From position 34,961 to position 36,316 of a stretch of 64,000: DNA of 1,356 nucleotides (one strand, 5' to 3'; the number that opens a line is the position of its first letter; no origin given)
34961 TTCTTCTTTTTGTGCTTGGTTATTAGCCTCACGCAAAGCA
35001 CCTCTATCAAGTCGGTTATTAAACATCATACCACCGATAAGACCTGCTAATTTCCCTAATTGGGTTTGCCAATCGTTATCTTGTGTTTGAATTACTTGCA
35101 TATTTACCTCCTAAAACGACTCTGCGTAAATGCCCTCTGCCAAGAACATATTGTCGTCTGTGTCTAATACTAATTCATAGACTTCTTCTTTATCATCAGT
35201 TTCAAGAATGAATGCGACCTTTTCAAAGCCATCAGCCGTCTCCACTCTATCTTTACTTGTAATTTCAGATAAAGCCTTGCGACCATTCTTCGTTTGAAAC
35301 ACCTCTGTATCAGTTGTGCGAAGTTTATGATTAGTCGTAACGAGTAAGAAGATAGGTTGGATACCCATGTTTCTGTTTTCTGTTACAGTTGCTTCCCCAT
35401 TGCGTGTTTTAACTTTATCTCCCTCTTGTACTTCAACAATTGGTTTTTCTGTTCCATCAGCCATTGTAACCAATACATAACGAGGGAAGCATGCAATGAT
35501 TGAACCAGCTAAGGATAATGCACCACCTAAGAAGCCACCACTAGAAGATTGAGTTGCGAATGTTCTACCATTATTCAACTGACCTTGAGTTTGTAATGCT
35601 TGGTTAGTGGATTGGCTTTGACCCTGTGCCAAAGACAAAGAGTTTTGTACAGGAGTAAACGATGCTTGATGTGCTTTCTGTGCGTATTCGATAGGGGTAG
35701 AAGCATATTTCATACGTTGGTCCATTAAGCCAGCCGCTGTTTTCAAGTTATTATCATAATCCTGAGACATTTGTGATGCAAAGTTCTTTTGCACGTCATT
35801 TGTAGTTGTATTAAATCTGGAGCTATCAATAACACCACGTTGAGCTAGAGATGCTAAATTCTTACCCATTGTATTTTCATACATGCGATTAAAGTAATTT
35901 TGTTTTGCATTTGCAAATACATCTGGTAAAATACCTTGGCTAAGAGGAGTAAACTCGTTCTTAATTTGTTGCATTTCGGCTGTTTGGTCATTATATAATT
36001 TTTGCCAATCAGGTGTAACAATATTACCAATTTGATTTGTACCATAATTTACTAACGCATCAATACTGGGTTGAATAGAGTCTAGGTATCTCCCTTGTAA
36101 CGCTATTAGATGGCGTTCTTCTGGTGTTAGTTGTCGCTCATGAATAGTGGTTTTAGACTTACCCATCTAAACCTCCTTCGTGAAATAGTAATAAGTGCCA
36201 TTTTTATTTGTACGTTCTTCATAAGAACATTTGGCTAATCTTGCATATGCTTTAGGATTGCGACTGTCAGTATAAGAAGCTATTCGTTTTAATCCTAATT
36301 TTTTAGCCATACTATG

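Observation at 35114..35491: Stand-alone C-terminal Hint (Hedgehog/intein-type) autoprocessing domain on a Q/N-rich virion-module protein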

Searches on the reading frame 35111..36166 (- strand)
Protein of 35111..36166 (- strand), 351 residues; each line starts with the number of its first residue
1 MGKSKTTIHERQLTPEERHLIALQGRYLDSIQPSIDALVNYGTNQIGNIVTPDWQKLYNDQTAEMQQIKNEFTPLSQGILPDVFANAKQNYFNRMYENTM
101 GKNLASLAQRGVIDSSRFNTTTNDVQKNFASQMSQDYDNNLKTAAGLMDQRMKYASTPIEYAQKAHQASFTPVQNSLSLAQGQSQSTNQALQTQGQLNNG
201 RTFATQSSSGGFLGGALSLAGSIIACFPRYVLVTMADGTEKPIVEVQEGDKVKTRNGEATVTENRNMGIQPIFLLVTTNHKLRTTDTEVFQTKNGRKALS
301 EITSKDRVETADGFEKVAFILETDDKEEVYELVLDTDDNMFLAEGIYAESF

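Call 3: search_protein_families(library=pfam, proteins=[window:35111-36166:-], max_evalue=1)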
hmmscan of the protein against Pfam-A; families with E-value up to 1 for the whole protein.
window:35111-36166:- (351 aa): 6 families
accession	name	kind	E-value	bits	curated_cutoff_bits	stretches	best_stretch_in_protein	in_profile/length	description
PF01079.26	Hint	-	1.3e-05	25.3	29.7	1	218-262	5-49/213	Hint module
PF14623.11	Vint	-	8.1e-05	22.9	27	1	225-262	1-38/166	Hint-domain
PF05203.21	Hom_end_hint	-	0.0056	17.1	32.1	1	226-260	1-35/228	Hom_end-associated Hint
PF14890.11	Intein_splicing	-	0.022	15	35.8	1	224-346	61-151/155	Intein splicing domain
PF13403.11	Hint_2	-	0.065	14.1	28.4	0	226-259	2-34/147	Hint domain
PF22041.1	GST_C_7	-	0.075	13.4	27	1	70-126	16-72/140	Glutathione S-transferase, C-terminal domain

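Call 4: search_protein_families(library=phrogs, proteins=[window:35111-36166:-], max_evalue=0.01)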
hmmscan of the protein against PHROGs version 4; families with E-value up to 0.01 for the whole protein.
window:35111-36166:- (351 aa): 0 families

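Call 5: search_dna_similar(query=window:35111-36166:-, collection=phages, mode=protein, max_rows=30, max_evalue=0.001)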
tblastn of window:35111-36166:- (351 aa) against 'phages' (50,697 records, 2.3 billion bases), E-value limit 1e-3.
No match.

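Call 6: find_homologous_proteins(query=window:35111-36166:-)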
Query window:35111-36166:- (351 aa): 57 proteins with E <= 0.001 among 3438 candidates.
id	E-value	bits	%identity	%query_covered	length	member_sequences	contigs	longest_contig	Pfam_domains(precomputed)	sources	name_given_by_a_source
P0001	2.3e-223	758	98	100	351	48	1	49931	PF01079.26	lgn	-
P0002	6.1e-221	750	97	100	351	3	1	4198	PF01079.26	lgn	-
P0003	4.7e-208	708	90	100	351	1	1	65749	PF01079.26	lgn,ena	-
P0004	9.0e-200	681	87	100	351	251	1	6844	PF14623.12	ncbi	-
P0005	1.8e-195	667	85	100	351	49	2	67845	-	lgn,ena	-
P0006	3.3e-195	666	86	100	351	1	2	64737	PF14623.12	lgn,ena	-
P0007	6.3e-195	665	85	100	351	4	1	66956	PF14623.12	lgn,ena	-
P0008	3.3e-192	656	84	100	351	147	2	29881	-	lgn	-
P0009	4.2e-187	639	82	100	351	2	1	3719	-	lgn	-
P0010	3.6e-185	633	81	100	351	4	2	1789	-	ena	-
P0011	4.5e-184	629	80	100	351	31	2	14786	-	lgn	-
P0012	4.5e-180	616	84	94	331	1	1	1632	-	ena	-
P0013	5.4e-146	504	91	72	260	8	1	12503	-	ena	-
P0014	1.6e-123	430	89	61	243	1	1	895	-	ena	-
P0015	7.4e-94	333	48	100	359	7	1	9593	-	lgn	-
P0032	5.7e-90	320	48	100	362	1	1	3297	PF13403.12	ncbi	-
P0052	2.2e-54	203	46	64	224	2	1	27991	-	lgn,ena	-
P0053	1.5e-47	181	44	64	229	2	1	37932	-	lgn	-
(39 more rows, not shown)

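Call 32: find_encoding_contigs(protein=P0053, flank=8000, max_places=2)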
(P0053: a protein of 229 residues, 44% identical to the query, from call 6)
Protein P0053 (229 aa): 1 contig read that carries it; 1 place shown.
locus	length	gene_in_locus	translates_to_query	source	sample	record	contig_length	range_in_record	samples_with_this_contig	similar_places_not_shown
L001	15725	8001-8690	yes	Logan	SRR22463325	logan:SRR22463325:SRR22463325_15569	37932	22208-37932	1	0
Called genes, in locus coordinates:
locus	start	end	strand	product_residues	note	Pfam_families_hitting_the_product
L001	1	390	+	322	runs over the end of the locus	PF01053:Cys_Met_Meta_PP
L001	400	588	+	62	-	-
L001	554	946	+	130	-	-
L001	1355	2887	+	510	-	-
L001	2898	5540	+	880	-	-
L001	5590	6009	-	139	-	-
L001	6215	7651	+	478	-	-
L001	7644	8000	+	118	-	-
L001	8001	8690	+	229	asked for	-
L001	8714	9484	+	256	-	-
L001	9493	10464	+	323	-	PF01464:SLT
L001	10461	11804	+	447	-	-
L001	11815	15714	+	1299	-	-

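Call 33: find_encoding_contigs(protein=P0052, flank=8000, max_places=2)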
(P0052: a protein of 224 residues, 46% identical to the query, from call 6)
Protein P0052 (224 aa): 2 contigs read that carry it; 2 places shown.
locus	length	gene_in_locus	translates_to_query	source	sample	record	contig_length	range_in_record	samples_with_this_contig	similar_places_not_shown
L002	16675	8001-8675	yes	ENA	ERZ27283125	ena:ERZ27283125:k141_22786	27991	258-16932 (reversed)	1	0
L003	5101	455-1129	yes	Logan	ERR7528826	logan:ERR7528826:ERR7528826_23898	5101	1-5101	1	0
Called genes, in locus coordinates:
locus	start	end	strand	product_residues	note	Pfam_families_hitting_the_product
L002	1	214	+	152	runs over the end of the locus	-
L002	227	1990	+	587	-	-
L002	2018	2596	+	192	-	-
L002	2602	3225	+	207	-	-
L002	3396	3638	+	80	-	-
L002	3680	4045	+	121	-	-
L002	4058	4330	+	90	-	-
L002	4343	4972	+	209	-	-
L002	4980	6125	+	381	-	-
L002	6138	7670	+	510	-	-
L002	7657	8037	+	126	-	-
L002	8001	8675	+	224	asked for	-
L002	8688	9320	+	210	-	-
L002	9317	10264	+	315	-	-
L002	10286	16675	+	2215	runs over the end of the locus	?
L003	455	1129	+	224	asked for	-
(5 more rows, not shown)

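Call 53: find_encoding_contigs(protein=P0005, flank=3000, max_places=1)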
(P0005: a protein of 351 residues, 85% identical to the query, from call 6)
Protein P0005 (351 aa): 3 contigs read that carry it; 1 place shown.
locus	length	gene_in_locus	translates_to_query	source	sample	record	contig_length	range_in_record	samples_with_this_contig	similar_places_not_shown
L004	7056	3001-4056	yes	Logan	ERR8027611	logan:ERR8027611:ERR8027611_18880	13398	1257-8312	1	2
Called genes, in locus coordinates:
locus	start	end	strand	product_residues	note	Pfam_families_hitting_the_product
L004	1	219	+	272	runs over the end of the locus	-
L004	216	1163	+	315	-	-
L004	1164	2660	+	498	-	-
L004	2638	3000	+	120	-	-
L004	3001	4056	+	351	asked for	-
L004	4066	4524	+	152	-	-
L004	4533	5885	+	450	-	PF18013:Phage_lysozyme2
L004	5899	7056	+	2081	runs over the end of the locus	?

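Call 54: find_encoding_contigs(protein=P0007, flank=3000, max_places=1)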
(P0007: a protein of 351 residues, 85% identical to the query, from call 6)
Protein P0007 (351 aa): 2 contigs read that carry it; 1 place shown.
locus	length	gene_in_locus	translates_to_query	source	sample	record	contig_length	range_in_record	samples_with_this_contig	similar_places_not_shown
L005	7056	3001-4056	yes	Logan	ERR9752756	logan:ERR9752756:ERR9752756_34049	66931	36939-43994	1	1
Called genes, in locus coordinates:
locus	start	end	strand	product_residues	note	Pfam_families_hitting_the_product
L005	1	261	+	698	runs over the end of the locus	PF01391:Collagen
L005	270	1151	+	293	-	-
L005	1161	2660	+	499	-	-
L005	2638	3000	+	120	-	-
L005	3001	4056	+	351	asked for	PF14623:Vint (faint)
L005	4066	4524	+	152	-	-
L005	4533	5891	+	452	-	PF18013:Phage_lysozyme2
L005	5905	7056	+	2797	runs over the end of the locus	-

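Call 55: find_encoding_contigs(protein=P0003, flank=3000, max_places=1)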
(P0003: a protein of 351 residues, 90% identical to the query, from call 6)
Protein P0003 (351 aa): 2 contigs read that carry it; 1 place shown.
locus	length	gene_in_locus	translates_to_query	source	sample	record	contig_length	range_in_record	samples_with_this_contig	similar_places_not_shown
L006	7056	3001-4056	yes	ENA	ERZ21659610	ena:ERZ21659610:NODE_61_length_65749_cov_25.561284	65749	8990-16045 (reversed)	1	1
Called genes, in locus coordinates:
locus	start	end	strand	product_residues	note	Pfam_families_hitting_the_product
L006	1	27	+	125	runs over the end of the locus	-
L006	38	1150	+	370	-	-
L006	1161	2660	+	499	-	-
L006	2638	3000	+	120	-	-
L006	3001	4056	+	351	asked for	PF01079:Hint (faint)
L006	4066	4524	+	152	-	-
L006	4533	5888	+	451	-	PF18013:Phage_lysozyme2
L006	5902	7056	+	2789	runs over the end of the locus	-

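Call 56: find_encoding_contigs(protein=P0011, flank=3000, max_places=1)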
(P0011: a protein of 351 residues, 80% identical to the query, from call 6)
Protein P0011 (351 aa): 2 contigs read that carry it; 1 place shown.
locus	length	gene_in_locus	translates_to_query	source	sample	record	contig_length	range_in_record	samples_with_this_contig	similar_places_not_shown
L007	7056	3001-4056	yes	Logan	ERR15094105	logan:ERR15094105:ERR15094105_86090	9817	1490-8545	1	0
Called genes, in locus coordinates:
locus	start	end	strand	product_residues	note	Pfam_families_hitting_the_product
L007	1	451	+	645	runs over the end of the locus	?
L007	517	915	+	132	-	-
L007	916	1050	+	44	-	-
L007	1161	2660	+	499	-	-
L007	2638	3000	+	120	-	-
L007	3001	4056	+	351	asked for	-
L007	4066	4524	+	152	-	-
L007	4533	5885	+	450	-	PF18013:Phage_lysozyme2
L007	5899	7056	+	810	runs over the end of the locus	?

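Call 65: find_related_loci(query=A1, collection=genome_contigs, flank=6000)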
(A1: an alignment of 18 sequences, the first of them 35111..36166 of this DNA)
Query A1 (351 aa) in genome_contigs; peptide patterns used: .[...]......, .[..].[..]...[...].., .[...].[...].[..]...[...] (x = any residue, [..] = any of these).
58 stretches matched a pattern; 1 encode a relative of the query (tblastn E <= 1e-3); 1 distinct loci.
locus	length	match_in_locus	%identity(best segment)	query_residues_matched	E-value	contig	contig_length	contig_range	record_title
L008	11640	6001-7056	46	1-351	2e-98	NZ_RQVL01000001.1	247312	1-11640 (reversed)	Veillonella sp. VA139 contig_0001, whole genome shotgun sequence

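Call 73: search_protein_families(library=ncbifam, proteins=[window:35111-36166:-], max_evalue=0.01)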
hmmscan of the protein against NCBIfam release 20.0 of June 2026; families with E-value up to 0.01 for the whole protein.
window:35111-36166:- (351 aa): 2 families
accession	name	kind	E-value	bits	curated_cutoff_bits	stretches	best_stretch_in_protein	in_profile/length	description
TIGR03254.1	oxalate_oxc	equivalog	0.0093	14.7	739.4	0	184-251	49-113/554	oxalyl-CoA decarboxylase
NF006721.0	PRK09259.1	equivalog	0.0093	14.6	557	0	184-250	61-124/574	oxalyl-CoA decarboxylase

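Call 97: list_cluster_members(proteins=[P0004, window:35114-36166:-, P0032])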
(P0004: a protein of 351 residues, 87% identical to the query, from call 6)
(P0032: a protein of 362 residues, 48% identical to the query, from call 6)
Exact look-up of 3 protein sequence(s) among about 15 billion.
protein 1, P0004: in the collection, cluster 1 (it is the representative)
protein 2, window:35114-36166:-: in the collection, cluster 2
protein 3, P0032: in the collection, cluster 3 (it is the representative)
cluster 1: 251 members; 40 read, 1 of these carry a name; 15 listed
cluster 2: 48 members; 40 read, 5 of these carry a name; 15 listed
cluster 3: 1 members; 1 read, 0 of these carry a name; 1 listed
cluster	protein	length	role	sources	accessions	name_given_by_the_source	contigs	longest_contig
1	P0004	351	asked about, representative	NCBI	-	-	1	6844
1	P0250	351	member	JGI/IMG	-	hypothetical protein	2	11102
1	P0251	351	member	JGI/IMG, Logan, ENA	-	-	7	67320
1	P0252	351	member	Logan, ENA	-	-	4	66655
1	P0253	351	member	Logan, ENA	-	-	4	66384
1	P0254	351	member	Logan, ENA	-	-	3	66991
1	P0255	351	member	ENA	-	-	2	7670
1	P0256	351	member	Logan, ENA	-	-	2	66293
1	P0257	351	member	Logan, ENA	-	-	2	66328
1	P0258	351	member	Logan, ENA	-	-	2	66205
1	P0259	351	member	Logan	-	-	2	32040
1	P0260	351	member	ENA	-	-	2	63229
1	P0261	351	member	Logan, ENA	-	-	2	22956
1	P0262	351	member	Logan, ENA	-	-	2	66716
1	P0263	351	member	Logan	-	-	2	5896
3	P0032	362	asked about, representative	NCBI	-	-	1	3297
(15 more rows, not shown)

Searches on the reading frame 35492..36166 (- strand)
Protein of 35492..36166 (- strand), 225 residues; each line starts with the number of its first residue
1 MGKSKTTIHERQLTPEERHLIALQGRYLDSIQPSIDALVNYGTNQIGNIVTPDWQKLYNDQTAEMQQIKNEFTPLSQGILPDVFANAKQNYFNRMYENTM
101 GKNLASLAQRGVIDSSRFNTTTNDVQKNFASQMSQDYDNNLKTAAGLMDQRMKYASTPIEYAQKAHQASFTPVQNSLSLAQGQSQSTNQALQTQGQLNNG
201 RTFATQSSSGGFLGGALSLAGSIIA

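Call 45: predict_structure(alignment_id=A3)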
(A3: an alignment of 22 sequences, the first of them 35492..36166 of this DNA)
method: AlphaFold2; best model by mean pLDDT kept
length: 225 residues; sequences in the alignment: 22
mean_pLDDT: 63.7   pTM: 0.36
mean pLDDT of the five models: 63.7, 61.7, 61.5, 53.2, 41.5
residues with pLDDT >= 90: 0; 70-90: 100; 50-70: 81; < 50: 44
segments of 3 or more residues with pLDDT < 50: 1-11, 194-225
pLDDT, mean of each block of 10 residues (from residue 1): 37 54 60 71 74 81 81 72 68 67 63 63 72 73 78 79 78 72 59 46 38 33 32
secondary structure, 60 per line:
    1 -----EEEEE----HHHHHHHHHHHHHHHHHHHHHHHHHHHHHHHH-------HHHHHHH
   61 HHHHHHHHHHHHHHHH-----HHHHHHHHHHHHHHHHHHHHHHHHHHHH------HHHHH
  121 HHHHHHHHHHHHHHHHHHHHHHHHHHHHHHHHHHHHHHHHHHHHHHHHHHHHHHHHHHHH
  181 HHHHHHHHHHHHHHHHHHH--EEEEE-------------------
elements in order: E6-10 H15-46 H54-76 H82-109 H116-199 E202-206

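Call 49: fold_search(model_id=the predicted structure, library=pdb)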
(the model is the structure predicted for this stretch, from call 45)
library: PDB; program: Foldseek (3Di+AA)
matches with E <= 10: 398; with E <= 0.001: 0
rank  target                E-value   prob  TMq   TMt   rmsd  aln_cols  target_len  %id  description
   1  3na7                  1.3e-01  0.47  0.21  0.20  13.3       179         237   14  2.2 Angstrom Structure of the HP0958 Protein from Helicobacter pylori CCUG 17874 (released 2010-09-22)
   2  8i21_B                2.6e-01  0.33  0.22  0.20  16.3       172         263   13  Cryo-EM structure of 6-subunit Smc5/6 arm region (released 2024-06-26)
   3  8i4v_B                2.7e-01  0.51  0.26  0.24  11.3       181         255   11  Cryo-EM structure of 5-subunit Smc5/6 arm region (released 2024-06-26)
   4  4waf_B                2.9e-01  0.30  0.19  0.18  11.5       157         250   13  Crystal Structure of a novel tetrahydropyrazolo[1,5-a]pyrazine in an engineered PI3K alpha (released 2014-12-31)
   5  7sqc_1H               3.1e-01  0.41  0.23  0.27  33.7       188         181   15  Ciliary C1 central pair apparatus isolated from Chlamydomonas reinhardtii (released 2022-04-13)
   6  4nqi_A                3.2e-01  0.35  0.27  0.28  31.5       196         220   11  Structure of the N-terminal I-BAR domain (1-259) of D.Discoideum IBARa (released 2014-02-05)
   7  4tql_A                3.6e-01  0.28  0.24  0.24  23.9       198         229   16  Computationally designed three helix bundle (released 2014-10-15)
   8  8v8v_D                3.6e-01  0.21  0.19  0.17  12.0       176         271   16  PI3Ka H1047R co-crystal structure with inhibitor in cryptic pocket near H1047R (compound 7). (released 2024-03-20)
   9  9rn6_A                3.9e-01  0.13  0.16  0.17  28.2       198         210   16  Crystal structure of a protein mimic of SARS-CoV-2 spike's HR1 domain in complex with two nanobodies bound to differen (released 2026-01-21)
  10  4nqi_D                4.9e-01  0.33  0.28  0.27  31.3       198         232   12  Structure of the N-terminal I-BAR domain (1-259) of D.Discoideum IBARa (released 2014-02-05)
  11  5ubt_B                4.9e-01  0.28  0.21  0.27  11.8       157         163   12  CRYSTAL STRUCTURE OF PI3K DELTA IN COMPLEX WITH A 7-(3-(PIPERAZIN-1-YL)PHENYL)PYRROLO[2,1-F][1,2,4] TRIAZIN-4-AMINE DE (released 2017-02-08)
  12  6tpi_A                5.8e-01  0.21  0.23  0.15  13.0       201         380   13  EnvC bound to the FtsX periplasmic domain (released 2020-11-04)
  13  6y1y_A                6.1e-01  0.69  0.28  0.45   9.5       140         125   15  CheA dimerization domain of Treponema denticola (released 2020-10-28)
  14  2d1l_B                6.1e-01  0.20  0.24  0.24  28.6       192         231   12  Structure of F-actin binding domain IMD of MIM (Missing In Metastasis) (released 2006-09-12)
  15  5sxk_B                6.1e-01  0.16  0.18  0.17  12.3       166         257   12  Crystal Structure of PI3Kalpha in complex with fragment 18 (released 2017-02-15)
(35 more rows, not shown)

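Call 60: find_homologous_proteins(query=A4, max_evalue=0.001)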
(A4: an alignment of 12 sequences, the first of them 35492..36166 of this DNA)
Query A4 (12 sequences) (225 aa, profile of the alignment): 100 proteins with E <= 0.001 among 8000 candidates.
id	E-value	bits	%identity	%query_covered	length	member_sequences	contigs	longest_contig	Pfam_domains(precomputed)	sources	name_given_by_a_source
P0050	2.0e-101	356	49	100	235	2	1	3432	-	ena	-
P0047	4.2e-101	355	50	99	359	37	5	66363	-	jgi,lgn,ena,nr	jgi:hypothetical protein|nr:MAG TPA: replicative DNA helicase [Caudoviricetes sp.]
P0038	6.2e-101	355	49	99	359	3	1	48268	PF13403.12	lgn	-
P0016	7.2e-101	355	56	100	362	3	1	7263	PF13403.12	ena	-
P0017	7.7e-101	354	56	100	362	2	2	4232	PF13403.12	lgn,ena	-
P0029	7.9e-101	354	56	98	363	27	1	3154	PF13403.12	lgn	-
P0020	1.8e-100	353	55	100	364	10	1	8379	-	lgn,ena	-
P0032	2.5e-100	353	55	100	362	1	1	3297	PF13403.12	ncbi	-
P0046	8.7e-100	351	49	99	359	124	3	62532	-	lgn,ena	-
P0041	9.2e-100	351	49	100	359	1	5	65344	PF13403.12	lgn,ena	-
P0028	1.7e-99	350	58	100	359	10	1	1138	PF13403.12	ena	-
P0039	1.8e-99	350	49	100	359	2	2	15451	PF13403.12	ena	-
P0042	1.8e-99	350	49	100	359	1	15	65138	PF13403.12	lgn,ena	-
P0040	1.8e-99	350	49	100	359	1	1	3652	PF13403.12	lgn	-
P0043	1.8e-99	350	49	100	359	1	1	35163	PF13403.12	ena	-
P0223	2.2e-38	150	28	92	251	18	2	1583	-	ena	-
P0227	4.9e-37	146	29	98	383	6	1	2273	PF13403.12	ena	-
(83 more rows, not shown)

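Call 84: find_encoding_contigs(protein=P0227, flank=3000, max_places=1)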
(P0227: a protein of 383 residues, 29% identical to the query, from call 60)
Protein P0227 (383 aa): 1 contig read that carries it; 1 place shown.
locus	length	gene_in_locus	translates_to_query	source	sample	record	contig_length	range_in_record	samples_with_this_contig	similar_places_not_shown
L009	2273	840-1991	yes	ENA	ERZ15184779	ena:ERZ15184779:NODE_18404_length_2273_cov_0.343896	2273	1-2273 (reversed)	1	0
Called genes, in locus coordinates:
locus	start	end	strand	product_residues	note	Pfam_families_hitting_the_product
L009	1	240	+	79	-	?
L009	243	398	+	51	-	-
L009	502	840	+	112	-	-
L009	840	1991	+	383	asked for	PF13403:Hint_2 (weak)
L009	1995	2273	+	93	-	?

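Call 85: find_encoding_contigs(protein=P0223, flank=3000, max_places=1)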
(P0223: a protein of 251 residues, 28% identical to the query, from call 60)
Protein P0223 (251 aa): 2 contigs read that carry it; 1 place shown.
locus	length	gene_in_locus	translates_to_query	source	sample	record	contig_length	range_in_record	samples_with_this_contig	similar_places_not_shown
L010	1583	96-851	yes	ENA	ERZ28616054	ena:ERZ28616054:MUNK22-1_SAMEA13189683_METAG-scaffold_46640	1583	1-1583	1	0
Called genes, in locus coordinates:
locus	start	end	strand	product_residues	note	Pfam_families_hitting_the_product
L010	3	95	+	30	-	?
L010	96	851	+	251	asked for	-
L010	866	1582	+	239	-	?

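Call 92: search_solved_structures(query=A4, max_evalue=10)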
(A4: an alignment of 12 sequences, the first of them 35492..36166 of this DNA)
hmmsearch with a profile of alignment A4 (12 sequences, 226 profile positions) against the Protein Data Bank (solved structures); distinct sequences matched with E-value up to 10: 4.
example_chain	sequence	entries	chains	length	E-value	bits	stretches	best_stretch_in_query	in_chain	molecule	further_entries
3hyl_A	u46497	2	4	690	0.019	17.8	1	4-92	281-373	Transketolase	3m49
6rd4_S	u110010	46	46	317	0.23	14.3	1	107-182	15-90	ATP synthase gamma chain, mitochondrial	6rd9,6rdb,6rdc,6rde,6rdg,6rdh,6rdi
8x5p_A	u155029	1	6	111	0.4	13.5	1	145-220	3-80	Spike protein S2,EK1 peptide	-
5cww_B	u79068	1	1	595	1.1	12.1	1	10-46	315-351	Nucleoporin NUP82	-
